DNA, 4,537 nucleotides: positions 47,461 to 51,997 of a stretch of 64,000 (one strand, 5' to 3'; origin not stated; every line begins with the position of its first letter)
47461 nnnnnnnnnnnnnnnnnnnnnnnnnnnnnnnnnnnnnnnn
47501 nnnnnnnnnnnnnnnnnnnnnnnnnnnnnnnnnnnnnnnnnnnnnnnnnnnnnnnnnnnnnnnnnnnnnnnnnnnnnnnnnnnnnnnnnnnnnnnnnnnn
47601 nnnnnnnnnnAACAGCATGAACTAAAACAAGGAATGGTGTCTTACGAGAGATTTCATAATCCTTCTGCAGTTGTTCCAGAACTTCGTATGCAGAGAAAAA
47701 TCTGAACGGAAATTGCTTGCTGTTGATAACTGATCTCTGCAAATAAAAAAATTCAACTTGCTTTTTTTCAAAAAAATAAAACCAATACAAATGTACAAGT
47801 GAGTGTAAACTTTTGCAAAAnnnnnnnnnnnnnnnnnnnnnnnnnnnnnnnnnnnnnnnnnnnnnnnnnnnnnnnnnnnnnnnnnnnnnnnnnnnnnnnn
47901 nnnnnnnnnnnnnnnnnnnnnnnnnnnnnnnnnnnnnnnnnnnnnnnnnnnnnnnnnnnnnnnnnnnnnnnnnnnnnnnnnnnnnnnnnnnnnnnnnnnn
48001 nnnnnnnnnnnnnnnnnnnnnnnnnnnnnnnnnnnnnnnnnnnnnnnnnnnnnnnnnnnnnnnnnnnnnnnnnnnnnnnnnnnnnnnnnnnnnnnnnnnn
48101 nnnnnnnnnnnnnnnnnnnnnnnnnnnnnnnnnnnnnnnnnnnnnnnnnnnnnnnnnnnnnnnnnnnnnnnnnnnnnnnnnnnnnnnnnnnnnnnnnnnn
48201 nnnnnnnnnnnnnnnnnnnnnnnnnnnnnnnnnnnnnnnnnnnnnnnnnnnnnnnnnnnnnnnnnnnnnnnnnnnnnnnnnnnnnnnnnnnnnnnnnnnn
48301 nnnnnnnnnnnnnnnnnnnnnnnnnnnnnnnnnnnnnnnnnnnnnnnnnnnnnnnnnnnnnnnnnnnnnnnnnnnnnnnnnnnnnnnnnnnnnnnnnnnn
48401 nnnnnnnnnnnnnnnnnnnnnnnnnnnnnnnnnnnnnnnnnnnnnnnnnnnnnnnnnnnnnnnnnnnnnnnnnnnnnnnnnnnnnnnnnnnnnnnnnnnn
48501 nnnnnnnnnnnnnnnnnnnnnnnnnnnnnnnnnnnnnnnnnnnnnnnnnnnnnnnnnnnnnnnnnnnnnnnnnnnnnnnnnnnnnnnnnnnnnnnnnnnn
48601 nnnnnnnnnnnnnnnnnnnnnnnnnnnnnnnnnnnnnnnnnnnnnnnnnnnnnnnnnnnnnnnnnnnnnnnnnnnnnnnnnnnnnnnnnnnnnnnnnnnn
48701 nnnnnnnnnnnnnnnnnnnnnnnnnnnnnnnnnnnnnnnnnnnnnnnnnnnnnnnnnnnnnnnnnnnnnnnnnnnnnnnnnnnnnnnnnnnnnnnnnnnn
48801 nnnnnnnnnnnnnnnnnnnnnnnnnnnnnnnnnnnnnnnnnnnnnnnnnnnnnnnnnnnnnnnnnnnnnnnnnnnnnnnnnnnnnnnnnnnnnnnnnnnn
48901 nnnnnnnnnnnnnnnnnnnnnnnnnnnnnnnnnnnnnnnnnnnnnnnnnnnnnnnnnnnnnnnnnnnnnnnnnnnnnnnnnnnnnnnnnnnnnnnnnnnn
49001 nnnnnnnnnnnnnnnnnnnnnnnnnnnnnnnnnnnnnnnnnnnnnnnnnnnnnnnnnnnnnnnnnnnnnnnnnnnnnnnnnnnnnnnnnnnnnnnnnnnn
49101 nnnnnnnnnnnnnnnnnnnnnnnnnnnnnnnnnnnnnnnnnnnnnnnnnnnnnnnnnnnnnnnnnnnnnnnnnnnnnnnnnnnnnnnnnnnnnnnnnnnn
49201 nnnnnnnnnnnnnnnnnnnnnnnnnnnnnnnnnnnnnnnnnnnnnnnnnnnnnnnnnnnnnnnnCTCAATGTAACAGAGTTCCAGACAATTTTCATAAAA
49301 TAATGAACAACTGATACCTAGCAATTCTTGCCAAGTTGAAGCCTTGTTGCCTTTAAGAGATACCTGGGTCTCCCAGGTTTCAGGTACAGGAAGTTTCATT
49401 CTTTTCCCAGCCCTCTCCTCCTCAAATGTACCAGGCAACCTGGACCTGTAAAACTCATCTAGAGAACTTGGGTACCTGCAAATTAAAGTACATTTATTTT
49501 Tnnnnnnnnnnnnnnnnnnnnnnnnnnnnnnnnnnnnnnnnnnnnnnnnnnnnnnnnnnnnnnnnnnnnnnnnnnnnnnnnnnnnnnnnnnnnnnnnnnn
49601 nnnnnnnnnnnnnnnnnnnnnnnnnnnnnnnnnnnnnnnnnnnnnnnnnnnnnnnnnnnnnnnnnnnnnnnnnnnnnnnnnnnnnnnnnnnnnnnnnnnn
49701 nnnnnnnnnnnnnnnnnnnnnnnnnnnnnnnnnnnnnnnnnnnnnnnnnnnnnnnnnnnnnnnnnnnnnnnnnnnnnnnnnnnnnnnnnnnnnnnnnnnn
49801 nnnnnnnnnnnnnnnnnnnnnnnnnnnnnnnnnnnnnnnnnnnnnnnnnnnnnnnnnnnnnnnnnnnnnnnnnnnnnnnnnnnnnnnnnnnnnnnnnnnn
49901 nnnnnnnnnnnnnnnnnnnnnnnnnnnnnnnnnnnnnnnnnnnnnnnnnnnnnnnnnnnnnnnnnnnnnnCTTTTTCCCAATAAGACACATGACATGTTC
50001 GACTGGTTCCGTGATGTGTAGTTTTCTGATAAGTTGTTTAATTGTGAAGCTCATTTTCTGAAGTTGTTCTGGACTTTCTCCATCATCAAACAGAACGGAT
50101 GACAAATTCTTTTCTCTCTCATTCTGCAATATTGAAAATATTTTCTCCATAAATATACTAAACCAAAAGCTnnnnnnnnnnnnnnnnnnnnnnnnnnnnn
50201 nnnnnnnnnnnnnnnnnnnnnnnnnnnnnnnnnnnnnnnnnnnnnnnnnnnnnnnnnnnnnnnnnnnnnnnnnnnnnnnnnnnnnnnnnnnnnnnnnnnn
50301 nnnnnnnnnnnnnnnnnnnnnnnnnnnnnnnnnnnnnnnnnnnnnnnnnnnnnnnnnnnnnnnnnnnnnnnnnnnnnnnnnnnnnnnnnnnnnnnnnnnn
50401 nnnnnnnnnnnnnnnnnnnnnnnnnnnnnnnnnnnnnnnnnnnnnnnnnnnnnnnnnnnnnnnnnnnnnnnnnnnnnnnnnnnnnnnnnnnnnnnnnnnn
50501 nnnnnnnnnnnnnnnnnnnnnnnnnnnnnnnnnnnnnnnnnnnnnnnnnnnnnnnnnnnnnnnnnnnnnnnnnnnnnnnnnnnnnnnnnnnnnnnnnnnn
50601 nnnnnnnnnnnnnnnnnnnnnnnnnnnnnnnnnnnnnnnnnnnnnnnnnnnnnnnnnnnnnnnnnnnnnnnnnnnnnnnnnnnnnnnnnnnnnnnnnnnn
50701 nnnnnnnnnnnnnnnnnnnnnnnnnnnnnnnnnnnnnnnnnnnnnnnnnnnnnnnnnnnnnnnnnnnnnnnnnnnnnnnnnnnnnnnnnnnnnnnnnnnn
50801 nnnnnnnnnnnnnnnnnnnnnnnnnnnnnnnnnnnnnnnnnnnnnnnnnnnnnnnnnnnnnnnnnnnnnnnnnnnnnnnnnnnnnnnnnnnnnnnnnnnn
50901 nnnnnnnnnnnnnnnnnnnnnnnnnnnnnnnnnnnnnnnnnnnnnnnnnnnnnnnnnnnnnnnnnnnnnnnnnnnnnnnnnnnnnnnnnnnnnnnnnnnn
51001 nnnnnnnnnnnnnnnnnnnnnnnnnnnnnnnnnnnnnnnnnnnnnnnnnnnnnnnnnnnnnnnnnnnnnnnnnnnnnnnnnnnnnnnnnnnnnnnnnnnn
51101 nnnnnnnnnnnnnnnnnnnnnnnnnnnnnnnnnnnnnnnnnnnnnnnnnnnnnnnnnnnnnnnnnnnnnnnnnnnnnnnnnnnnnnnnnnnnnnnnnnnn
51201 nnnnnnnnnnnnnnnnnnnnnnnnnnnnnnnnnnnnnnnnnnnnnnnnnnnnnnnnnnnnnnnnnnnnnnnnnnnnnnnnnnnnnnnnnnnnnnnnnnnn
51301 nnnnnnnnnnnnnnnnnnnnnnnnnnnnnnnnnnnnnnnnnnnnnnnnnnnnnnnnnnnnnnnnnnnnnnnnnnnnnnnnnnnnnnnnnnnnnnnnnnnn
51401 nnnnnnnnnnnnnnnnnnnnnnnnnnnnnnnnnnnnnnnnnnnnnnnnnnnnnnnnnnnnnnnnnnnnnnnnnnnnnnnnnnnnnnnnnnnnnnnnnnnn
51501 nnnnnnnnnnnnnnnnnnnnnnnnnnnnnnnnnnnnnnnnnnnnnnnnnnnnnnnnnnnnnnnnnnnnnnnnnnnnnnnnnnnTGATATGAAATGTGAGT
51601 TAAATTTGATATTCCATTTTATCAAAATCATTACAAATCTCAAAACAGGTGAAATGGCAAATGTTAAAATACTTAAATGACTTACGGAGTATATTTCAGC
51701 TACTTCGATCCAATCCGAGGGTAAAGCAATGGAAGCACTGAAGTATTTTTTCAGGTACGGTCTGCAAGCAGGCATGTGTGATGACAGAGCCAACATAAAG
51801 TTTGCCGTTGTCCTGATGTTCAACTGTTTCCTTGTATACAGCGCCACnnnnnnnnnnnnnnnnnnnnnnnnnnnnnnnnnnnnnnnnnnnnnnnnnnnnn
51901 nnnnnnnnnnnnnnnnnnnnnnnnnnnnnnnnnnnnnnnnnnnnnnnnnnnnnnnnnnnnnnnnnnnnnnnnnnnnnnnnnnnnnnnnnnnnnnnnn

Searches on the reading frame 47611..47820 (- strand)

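Call 85: search_protein_families(library=pfam, proteins=[window:47611-47820:-], max_evalue=0.01)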
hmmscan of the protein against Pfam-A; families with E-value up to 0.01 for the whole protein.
seq(70 aa): 1 family
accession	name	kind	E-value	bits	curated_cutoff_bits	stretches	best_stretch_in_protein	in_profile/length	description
PF05731.17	TROVE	-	0.0015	18.2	23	1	28-54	334-360/442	TROVE domain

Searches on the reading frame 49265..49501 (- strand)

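Call 85: search_protein_families(library=pfam, proteins=[window:49265-49501:-], max_evalue=0.01)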
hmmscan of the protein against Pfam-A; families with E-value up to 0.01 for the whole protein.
seq(79 aa): 1 family
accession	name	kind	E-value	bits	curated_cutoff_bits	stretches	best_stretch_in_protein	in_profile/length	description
PF05731.17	TROVE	-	6.9e-22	78.7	23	1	4-61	239-297/442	TROVE domain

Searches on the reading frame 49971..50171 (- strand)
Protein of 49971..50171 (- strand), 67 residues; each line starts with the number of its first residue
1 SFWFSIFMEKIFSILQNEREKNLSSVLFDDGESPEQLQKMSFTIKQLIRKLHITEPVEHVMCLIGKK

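Call 85: search_protein_families(library=pfam, proteins=[window:49971-50171:-], max_evalue=0.01)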
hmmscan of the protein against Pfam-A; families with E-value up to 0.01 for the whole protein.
seq(67 aa): 1 family
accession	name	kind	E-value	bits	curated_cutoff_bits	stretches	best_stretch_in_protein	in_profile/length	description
PF05731.17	TROVE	-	8.5e-05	22.3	23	1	26-67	215-245/442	TROVE domain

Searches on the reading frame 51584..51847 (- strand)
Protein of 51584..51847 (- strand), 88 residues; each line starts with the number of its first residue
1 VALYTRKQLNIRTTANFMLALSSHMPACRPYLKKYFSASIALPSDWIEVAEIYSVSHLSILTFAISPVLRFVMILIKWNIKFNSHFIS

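Call 85: search_protein_families(library=pfam, proteins=[window:51584-51847:-], max_evalue=0.01)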
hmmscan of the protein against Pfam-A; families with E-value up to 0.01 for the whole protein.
seq(88 aa): 1 family
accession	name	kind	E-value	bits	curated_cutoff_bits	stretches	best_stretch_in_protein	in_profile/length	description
PF05731.17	TROVE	-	1.2e-16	61.3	23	1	2-53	67-117/442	TROVE domain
